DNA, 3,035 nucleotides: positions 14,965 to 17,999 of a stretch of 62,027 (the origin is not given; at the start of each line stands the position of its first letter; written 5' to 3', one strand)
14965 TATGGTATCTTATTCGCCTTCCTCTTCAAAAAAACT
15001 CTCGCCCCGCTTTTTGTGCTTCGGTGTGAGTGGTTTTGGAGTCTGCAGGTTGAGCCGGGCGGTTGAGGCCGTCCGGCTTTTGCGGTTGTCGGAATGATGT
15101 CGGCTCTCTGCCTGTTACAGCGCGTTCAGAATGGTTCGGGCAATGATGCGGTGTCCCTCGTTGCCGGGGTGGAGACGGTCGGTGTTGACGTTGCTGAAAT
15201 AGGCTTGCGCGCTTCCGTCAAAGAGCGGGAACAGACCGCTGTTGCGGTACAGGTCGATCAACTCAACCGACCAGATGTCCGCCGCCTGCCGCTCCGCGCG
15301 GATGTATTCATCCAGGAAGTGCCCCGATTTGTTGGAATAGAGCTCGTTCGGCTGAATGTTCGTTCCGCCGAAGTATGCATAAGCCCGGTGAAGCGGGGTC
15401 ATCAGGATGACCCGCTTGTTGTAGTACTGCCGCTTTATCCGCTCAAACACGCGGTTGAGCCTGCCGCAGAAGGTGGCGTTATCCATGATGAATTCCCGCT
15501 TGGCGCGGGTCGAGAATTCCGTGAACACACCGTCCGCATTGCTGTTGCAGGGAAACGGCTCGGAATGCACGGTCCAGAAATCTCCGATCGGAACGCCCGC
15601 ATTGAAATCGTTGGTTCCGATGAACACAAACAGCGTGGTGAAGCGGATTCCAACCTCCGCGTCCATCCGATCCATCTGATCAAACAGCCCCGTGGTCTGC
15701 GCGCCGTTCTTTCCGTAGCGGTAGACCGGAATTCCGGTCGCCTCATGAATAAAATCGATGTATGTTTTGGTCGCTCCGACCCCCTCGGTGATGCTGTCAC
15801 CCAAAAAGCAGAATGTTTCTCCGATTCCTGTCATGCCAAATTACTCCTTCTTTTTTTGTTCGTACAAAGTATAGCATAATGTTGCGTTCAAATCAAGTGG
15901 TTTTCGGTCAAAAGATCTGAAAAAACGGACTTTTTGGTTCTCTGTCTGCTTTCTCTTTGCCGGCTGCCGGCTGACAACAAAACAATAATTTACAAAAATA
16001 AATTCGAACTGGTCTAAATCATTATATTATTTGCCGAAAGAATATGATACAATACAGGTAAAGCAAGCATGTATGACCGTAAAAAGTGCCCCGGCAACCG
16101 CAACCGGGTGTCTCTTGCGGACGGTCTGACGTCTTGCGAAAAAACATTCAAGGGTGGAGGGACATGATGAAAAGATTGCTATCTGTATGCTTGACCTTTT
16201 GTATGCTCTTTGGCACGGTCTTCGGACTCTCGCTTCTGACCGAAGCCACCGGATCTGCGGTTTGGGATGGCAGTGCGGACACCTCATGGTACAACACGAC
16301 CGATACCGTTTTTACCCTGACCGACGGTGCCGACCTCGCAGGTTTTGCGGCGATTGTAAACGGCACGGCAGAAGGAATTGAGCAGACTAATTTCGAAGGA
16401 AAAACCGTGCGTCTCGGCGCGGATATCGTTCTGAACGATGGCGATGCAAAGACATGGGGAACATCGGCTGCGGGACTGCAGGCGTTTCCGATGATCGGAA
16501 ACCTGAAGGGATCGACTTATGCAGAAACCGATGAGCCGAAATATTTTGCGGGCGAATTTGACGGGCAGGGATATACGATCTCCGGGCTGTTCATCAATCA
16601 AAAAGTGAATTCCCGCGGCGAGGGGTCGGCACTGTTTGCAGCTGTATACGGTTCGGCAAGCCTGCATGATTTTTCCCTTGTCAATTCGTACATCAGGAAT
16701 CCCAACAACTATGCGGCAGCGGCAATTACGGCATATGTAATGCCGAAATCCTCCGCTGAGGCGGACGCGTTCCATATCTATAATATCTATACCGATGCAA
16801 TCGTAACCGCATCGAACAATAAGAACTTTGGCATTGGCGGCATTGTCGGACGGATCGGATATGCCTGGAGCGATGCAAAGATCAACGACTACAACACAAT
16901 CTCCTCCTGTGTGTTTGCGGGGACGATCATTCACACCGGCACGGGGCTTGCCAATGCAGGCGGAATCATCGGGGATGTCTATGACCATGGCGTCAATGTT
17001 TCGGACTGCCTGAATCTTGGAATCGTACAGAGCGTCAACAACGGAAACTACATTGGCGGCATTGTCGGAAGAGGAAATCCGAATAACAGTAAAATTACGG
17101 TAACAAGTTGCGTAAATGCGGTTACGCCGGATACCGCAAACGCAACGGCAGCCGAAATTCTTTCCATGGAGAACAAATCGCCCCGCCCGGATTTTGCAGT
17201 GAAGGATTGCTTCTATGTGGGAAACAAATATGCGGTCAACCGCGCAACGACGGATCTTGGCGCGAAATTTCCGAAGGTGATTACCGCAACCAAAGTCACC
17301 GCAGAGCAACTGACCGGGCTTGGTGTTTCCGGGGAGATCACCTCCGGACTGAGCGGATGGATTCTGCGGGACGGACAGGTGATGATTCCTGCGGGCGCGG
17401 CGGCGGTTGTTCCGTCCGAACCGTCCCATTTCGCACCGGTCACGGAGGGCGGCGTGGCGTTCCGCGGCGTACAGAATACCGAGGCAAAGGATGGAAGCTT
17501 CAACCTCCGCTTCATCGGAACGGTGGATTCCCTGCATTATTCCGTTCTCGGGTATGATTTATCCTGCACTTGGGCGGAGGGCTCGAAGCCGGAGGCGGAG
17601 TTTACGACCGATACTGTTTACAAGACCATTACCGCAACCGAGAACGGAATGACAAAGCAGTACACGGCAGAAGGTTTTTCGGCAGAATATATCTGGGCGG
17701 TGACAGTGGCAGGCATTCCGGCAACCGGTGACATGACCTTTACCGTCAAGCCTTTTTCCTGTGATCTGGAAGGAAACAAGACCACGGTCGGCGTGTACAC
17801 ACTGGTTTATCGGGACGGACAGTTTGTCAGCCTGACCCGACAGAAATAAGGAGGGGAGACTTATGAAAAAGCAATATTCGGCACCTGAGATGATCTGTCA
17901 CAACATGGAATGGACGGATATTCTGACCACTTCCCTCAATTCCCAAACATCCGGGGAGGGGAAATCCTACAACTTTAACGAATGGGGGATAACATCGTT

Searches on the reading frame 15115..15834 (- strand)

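Call 14: search_protein_families(library=pfam, proteins=[window:15115-15834:-], max_evalue=0.001)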
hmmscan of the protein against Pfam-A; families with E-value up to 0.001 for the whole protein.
window:15115-15834:- (239 aa): 2 families
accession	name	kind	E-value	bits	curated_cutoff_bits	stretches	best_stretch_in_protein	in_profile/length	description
PF13472.12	Lipase_GDSL_2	-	2.2e-18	67.8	32.9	1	10-230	1-178/178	GDSL-like Lipase/Acylhydrolase family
PF00657.28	Lipase_GDSL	-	1.8e-12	48.3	23.6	1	10-233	3-206/208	GDSL-like Lipase/Acylhydrolase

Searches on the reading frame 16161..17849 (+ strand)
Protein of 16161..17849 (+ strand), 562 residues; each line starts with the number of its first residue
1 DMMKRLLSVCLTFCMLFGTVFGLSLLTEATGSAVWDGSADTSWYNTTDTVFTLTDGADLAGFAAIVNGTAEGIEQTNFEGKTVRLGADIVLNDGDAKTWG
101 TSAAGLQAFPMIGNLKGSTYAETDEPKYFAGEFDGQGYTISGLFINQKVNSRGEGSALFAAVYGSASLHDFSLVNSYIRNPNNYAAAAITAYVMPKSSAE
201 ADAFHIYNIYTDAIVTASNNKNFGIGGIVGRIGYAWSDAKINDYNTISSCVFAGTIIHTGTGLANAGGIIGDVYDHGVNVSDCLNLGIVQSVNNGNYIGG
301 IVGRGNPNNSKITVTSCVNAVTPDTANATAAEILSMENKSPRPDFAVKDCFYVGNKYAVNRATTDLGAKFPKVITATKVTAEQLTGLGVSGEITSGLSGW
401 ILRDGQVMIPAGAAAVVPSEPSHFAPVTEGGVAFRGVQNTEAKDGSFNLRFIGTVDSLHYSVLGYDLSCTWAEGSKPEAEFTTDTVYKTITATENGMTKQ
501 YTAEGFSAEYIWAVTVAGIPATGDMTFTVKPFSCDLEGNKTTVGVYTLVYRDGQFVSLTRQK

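Call 9: search_protein_families(library=pfam, proteins=[window:16161-17849:+], max_evalue=1)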
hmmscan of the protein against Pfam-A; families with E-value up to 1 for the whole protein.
window:16161-17849:+ (562 aa): 0 families

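Call 67: search_solved_structures(query=A8, max_evalue=1, show_alignments=1)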
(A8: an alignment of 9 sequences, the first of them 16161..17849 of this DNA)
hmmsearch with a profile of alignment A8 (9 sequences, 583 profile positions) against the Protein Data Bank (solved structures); distinct sequences matched with E-value up to 1: 0.
